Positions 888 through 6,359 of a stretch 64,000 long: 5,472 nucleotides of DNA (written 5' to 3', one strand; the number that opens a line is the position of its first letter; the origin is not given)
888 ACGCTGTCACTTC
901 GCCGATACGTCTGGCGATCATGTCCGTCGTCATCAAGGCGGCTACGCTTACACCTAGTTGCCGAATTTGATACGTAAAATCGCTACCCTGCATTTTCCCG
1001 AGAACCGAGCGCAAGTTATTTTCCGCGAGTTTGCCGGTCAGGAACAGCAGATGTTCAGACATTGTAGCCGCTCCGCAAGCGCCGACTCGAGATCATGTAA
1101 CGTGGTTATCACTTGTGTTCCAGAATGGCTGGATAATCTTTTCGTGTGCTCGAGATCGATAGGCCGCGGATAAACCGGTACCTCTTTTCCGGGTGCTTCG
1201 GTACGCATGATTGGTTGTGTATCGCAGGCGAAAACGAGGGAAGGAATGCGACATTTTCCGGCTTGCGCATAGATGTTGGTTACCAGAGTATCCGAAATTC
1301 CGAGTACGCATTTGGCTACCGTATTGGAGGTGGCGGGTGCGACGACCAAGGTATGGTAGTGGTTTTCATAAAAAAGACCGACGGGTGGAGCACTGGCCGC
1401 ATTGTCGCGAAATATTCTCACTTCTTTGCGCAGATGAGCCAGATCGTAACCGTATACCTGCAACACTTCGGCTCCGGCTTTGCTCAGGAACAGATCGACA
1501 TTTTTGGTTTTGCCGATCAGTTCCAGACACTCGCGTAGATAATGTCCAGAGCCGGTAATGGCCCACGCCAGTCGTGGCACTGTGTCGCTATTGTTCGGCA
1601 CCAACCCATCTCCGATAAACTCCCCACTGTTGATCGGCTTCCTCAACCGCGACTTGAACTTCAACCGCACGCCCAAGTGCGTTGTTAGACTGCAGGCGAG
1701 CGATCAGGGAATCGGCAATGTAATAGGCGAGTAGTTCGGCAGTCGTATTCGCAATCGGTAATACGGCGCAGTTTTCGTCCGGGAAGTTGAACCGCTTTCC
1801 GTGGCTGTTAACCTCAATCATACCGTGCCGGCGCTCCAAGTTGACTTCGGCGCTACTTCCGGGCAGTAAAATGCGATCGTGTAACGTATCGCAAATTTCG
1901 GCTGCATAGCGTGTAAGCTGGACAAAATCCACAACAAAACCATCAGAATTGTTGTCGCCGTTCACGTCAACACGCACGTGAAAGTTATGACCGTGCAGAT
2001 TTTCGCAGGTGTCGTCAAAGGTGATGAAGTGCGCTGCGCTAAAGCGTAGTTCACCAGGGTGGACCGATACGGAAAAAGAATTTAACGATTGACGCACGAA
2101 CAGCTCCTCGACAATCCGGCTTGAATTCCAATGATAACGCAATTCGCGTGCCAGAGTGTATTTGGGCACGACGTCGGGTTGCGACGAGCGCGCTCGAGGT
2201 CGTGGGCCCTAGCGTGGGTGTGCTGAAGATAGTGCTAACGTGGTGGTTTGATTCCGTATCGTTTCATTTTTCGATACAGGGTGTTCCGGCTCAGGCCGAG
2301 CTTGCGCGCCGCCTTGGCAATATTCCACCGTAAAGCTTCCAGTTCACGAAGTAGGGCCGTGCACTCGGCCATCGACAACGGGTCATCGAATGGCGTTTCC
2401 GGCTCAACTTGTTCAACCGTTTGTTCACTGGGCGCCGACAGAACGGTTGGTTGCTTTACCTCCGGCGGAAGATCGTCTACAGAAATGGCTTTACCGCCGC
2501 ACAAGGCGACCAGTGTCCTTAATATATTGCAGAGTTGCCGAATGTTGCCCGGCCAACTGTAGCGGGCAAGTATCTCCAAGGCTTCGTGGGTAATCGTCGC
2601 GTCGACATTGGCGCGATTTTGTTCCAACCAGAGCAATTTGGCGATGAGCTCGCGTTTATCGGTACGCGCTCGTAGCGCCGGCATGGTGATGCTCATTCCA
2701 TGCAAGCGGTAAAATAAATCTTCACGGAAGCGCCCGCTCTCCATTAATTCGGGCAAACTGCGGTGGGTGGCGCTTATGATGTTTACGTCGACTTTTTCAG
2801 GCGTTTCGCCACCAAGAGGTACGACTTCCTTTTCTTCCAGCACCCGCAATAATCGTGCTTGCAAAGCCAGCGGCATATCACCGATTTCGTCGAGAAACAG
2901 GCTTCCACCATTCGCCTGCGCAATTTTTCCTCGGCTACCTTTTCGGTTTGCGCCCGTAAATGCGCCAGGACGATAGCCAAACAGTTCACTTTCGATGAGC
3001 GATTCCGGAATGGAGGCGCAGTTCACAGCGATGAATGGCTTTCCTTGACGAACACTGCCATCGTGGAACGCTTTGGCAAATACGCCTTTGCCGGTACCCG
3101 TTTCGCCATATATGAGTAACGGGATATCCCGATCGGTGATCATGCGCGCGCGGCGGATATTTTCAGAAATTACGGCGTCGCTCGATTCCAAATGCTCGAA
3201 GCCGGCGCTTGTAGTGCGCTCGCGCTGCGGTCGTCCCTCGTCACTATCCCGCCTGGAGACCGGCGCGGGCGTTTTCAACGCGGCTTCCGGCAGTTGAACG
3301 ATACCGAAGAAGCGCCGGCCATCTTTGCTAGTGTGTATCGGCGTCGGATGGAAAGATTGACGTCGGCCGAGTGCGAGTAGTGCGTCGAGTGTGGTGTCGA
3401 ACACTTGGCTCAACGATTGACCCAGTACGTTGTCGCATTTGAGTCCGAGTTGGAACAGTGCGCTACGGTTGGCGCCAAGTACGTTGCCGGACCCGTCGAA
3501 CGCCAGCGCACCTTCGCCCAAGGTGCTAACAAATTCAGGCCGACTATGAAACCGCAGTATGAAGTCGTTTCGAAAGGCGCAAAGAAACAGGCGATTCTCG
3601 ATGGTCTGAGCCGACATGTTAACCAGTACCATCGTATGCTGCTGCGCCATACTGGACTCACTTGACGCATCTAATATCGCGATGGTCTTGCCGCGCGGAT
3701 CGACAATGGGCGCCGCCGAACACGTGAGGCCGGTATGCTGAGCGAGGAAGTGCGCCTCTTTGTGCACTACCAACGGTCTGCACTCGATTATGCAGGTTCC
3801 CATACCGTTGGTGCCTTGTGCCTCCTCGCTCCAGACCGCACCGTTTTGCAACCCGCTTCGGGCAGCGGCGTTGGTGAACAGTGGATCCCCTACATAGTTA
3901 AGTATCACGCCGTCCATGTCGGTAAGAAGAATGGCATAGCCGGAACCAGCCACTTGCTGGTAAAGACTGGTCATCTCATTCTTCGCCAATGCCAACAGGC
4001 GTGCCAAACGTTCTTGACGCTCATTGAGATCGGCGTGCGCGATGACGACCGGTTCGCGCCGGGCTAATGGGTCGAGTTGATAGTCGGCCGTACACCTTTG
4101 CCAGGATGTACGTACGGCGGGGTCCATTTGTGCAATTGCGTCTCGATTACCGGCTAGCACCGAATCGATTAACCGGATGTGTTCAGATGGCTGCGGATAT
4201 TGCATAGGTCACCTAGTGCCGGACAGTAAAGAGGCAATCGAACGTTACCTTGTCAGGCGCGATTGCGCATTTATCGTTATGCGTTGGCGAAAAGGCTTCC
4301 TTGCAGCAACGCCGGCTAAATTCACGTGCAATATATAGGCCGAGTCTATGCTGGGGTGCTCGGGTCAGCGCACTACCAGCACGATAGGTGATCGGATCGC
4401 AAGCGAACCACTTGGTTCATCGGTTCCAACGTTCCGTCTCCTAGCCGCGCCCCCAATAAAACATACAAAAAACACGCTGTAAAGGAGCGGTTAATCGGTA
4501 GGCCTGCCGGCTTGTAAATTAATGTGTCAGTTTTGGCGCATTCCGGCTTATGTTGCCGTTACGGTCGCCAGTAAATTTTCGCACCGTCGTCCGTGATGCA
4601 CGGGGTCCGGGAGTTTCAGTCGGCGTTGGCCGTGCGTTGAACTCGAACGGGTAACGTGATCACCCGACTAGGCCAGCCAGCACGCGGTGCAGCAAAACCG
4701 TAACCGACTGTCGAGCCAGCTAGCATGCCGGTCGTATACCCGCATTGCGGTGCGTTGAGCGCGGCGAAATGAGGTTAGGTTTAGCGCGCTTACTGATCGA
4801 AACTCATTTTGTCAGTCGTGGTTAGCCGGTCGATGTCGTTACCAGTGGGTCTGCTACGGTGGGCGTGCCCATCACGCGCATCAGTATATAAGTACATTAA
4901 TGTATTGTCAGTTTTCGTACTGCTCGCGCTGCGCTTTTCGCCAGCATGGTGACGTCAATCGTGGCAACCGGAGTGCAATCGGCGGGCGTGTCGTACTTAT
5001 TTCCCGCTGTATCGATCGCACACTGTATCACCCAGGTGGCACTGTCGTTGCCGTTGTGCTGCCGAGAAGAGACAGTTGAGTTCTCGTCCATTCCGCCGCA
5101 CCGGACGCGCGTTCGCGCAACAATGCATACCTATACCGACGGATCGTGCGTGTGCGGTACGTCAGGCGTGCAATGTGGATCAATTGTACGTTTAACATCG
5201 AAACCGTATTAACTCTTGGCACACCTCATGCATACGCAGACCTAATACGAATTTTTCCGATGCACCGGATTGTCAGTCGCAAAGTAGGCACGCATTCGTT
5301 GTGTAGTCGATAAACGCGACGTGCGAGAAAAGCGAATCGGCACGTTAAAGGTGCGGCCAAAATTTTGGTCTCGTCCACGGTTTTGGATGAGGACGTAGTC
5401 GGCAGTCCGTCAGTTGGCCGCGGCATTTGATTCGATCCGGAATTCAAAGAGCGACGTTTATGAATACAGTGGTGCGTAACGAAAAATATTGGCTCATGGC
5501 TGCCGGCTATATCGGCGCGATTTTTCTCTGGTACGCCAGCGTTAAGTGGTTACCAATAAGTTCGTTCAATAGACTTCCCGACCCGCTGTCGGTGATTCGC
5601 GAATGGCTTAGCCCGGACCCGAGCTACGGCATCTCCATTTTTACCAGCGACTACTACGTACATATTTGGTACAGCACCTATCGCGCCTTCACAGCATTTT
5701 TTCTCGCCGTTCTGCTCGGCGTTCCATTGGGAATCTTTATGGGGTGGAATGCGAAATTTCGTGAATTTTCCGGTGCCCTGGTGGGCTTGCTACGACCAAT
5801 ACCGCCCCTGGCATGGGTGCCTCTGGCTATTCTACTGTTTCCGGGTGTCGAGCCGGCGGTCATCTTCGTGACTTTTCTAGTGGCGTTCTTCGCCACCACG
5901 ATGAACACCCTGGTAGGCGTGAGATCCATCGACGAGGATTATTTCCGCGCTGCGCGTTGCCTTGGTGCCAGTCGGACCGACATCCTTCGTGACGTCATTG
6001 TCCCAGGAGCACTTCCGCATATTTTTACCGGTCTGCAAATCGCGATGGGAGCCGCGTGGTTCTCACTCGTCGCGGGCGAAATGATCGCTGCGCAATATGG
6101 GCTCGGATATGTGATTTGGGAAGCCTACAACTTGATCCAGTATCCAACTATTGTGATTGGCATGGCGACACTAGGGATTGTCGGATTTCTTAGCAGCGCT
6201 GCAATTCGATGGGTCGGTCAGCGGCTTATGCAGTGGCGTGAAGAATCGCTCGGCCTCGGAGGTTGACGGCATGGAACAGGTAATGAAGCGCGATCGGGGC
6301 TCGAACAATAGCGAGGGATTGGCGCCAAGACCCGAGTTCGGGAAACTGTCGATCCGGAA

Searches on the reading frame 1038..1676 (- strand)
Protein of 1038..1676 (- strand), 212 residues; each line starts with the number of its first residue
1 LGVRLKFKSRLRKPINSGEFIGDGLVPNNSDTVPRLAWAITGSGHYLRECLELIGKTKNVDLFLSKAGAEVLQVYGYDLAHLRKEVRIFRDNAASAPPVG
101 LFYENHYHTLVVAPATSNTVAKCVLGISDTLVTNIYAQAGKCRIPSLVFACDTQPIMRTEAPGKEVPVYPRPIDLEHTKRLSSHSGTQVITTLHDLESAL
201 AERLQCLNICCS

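Call 26: search_protein_families(library=pfam, proteins=[window:1038-1676:-], max_evalue=0.00001)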
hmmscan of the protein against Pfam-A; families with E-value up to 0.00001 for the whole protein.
window:1038-1676:- (212 aa): 1 family
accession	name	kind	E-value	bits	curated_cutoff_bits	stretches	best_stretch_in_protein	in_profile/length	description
PF02441.25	Flavoprotein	-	1e-19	71.1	22.7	1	35-181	2-145/162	Flavoprotein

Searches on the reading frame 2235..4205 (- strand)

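Call 26: search_protein_families(library=pfam, proteins=[window:2235-4205:-], max_evalue=0.00001)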
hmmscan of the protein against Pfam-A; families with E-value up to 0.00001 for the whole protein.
window:2235-4205:- (656 aa): 5 families
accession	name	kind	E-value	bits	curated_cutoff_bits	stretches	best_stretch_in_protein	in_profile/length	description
PF00158.32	Sigma54_activat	-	1.1e-63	214.4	20.2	1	342-506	4-167/168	Sigma-54 interaction domain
PF14532.12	Sigma54_activ_2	-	3.9e-18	66.4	25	1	350-511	11-138/138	Sigma-54 interaction domain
PF25601.1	AAA_lid_14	-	1.5e-16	60.4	27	1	514-587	4-78/87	AAA+ ATPase lid domain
PF02954.25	HTH_8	-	1.9e-12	47.2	22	1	611-650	3-42/42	Bacterial regulatory protein, Fis family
PF01590.32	GAF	-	4.8e-12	47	22.4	1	70-205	2-132/133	GAF domain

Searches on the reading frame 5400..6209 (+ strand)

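Call 26: search_protein_families(library=pfam, proteins=[window:5400-6209:+], max_evalue=0.00001)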
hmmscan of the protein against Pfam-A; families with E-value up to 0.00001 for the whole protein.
window:5400-6209:+ (270 aa): 1 family
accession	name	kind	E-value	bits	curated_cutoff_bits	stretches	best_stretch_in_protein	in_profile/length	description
PF00528.27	BPD_transp_1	-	5.8e-26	91.8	26.4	1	107-265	1-167/184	Binding-protein-dependent transport system inner membrane component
